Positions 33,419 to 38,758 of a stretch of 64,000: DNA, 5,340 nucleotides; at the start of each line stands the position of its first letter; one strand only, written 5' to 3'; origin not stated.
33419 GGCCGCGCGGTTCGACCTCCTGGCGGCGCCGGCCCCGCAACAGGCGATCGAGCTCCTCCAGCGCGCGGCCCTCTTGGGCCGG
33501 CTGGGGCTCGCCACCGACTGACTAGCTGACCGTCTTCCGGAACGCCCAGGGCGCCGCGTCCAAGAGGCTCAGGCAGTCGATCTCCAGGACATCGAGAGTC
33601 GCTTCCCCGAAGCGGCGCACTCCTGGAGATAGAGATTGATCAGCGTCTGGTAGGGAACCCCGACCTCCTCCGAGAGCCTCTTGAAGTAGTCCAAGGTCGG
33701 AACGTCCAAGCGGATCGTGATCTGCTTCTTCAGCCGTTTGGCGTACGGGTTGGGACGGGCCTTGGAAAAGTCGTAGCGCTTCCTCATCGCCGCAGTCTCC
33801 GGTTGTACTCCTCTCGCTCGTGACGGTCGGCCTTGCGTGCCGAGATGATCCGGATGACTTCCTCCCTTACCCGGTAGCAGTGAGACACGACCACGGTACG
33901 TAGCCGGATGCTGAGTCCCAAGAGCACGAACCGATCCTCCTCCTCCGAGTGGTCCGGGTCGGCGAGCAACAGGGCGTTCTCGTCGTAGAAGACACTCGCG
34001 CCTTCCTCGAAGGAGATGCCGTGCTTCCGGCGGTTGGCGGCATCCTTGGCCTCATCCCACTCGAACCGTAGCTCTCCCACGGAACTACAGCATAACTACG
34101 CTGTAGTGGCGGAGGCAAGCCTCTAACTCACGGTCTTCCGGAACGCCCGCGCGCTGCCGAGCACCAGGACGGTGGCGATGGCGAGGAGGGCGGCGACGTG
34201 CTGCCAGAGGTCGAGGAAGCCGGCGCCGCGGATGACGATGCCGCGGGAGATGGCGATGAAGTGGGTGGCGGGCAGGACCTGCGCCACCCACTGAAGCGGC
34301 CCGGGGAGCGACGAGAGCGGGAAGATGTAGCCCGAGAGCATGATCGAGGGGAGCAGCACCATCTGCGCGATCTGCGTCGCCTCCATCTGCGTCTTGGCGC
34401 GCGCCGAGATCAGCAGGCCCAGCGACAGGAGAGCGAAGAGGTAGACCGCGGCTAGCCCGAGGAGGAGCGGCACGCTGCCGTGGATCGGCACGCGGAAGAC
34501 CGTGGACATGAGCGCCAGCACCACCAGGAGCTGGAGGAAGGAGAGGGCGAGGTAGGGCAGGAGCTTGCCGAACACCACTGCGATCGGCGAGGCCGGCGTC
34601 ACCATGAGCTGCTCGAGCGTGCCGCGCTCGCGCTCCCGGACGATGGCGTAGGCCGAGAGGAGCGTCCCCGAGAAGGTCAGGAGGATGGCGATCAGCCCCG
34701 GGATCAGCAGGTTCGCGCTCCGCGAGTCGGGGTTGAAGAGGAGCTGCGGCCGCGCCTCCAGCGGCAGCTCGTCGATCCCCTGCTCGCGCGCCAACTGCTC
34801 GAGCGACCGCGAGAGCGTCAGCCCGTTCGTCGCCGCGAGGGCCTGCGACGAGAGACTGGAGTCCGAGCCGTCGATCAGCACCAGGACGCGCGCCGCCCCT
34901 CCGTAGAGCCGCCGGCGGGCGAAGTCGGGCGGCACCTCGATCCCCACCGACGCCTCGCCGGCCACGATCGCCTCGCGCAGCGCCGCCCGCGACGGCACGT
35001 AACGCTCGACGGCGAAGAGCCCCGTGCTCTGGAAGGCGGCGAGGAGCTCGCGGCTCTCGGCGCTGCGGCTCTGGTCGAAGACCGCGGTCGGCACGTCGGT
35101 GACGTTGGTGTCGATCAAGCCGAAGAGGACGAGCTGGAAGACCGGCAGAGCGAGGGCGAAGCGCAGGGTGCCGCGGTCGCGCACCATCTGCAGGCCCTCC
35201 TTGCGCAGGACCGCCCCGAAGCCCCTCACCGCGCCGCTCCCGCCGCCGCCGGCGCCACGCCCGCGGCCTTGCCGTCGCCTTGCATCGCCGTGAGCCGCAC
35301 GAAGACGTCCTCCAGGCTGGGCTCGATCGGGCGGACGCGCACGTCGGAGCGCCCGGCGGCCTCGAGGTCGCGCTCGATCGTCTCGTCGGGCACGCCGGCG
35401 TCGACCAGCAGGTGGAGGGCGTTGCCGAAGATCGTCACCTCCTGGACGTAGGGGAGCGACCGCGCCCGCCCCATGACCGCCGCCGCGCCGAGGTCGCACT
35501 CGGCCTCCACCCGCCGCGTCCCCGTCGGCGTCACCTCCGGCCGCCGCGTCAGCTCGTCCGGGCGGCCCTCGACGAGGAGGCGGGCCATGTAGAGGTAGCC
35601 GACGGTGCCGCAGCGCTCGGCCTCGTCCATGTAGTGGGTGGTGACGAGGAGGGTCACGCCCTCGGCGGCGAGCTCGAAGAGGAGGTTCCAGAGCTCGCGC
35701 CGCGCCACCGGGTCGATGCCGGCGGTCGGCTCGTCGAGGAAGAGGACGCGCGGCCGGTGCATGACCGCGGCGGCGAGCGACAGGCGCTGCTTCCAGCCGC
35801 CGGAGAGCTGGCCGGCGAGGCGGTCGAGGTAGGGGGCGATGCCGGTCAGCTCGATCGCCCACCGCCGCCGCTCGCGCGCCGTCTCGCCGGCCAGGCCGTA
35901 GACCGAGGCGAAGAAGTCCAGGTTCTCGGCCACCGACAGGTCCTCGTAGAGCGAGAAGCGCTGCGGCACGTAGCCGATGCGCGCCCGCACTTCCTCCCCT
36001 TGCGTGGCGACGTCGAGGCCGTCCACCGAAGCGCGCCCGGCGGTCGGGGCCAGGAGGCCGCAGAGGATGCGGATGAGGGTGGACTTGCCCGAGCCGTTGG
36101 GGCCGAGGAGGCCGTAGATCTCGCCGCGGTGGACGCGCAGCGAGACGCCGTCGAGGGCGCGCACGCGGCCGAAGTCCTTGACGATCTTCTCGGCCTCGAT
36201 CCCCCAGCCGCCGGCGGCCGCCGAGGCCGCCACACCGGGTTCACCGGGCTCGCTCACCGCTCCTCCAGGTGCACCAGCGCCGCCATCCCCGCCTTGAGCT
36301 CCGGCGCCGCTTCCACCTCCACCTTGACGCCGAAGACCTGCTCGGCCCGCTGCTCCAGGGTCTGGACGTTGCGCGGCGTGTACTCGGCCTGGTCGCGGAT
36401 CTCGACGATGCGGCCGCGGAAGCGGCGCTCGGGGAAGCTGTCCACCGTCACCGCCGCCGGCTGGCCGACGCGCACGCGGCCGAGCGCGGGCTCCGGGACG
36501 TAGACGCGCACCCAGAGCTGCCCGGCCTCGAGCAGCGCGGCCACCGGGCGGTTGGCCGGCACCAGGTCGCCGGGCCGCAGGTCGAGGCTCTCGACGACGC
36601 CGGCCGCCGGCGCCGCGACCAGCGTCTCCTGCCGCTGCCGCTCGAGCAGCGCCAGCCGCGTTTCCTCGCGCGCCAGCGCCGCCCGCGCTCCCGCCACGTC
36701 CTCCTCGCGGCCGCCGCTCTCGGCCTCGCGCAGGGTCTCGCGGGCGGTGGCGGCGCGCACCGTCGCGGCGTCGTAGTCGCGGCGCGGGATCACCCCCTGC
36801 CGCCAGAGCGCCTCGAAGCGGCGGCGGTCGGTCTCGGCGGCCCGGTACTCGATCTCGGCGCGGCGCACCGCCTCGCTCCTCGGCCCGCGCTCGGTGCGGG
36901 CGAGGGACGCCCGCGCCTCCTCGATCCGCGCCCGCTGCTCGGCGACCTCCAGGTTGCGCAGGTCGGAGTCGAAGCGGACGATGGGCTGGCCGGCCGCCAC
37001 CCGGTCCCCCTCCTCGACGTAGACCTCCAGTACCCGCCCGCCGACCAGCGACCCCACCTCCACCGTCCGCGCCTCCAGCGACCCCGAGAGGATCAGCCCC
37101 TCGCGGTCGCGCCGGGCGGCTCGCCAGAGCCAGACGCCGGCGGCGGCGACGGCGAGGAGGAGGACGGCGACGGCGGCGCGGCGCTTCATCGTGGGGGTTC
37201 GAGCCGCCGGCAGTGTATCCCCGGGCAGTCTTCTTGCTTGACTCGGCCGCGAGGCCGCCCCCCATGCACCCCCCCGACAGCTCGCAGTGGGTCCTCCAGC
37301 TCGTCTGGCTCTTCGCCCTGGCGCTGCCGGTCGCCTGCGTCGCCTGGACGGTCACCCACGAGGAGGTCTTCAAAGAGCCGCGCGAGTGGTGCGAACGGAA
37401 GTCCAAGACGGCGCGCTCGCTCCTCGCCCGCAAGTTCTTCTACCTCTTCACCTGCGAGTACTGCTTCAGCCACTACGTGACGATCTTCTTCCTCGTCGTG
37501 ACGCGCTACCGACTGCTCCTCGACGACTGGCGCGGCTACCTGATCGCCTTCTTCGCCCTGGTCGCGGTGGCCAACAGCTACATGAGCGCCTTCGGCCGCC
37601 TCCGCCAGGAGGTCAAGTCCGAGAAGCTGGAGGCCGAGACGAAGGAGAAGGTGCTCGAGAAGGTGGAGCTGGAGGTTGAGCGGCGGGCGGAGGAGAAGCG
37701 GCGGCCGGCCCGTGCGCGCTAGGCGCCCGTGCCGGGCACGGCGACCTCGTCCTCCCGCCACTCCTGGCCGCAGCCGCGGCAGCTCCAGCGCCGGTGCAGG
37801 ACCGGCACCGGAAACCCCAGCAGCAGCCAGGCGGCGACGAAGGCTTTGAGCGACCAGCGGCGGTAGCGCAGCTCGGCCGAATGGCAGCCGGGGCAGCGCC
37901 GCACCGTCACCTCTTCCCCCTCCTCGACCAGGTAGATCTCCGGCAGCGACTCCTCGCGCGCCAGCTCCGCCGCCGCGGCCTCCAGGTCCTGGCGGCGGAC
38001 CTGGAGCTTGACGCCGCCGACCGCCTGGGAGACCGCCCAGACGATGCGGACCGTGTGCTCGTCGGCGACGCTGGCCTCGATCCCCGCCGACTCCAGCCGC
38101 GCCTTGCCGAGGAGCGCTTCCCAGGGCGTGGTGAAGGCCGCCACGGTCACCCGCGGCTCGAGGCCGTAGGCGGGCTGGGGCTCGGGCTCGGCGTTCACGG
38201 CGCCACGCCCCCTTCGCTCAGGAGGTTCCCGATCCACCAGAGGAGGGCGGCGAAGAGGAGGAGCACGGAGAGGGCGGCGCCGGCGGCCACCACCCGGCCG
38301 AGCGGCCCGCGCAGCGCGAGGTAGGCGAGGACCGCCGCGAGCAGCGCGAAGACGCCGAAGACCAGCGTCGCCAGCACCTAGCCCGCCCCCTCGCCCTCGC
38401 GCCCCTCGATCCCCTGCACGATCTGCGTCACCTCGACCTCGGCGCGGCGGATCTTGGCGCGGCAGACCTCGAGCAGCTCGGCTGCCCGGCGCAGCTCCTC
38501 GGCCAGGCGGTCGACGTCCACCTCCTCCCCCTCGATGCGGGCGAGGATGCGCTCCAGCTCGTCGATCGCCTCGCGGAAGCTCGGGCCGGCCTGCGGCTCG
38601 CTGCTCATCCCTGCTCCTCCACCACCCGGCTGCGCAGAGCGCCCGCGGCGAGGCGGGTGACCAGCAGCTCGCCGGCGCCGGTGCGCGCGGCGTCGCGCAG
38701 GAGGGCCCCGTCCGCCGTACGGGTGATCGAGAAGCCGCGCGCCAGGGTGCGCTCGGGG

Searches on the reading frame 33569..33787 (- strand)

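Call 62: search_protein_families(library=pfam, proteins=[window:33569-33787:-], max_evalue=0.0001)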
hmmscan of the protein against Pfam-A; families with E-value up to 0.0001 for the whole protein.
window:33569-33787:- (72 aa): 2 families
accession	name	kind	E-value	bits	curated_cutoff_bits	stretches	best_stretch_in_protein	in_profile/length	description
PF14384.12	BrnA_antitoxin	-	2.2e-07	31.6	26.1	1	11-56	24-66/68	BrnA antitoxin of type II toxin-antitoxin system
PF12441.14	CopG_antitoxin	-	9.5e-07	29.9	28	1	5-56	24-78/79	CopG antitoxin of type II toxin-antitoxin system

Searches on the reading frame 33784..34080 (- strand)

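Call 62: search_protein_families(library=pfam, proteins=[window:33784-34080:-], max_evalue=0.0001)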
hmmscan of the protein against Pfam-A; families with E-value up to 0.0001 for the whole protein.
window:33784-34080:- (98 aa): 1 family
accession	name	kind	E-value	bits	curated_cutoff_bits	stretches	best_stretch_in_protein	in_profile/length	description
PF04365.19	BrnT_toxin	-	4.2e-27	94.7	34.5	1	8-88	1-77/77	Ribonuclease toxin, BrnT, of type II toxin-antitoxin system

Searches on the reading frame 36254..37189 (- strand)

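Call 62: search_protein_families(library=pfam, proteins=[window:36254-37189:-], max_evalue=0.0001)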
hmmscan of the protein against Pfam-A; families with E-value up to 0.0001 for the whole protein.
window:36254-37189:- (311 aa): 4 families
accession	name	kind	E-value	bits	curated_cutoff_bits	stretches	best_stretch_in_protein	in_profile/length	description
PF16576.10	HlyD_D23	-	3.6e-20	72.6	30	1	39-276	16-196/214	Barrel-sandwich domain of CusB or HlyD membrane-fusion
PF13437.12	HlyD_3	-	7.1e-19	69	22.2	1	191-299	2-104/106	HlyD family secretion protein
PF13533.13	Biotin_lipoyl_2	-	1.9e-07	31.2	29.8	1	44-74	2-32/32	Biotin-lipoyl like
PF00364.28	Biotin_lipoyl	-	7.7e-07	29.3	22.1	0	45-72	8-35/73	Biotin-requiring enzyme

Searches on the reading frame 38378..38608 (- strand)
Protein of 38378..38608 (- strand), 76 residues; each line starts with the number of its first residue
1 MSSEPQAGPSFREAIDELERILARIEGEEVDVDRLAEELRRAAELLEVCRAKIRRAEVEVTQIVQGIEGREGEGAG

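Call 63: search_protein_families(library=pfam, proteins=[window:38378-38608:-], max_evalue=0.0001)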
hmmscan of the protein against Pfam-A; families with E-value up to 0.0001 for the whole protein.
window:38378-38608:- (76 aa): 1 family
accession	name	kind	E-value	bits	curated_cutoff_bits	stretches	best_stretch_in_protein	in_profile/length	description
PF02609.21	Exonuc_VII_S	-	2.9e-10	40.5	24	1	11-61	1-51/52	Exonuclease VII small subunit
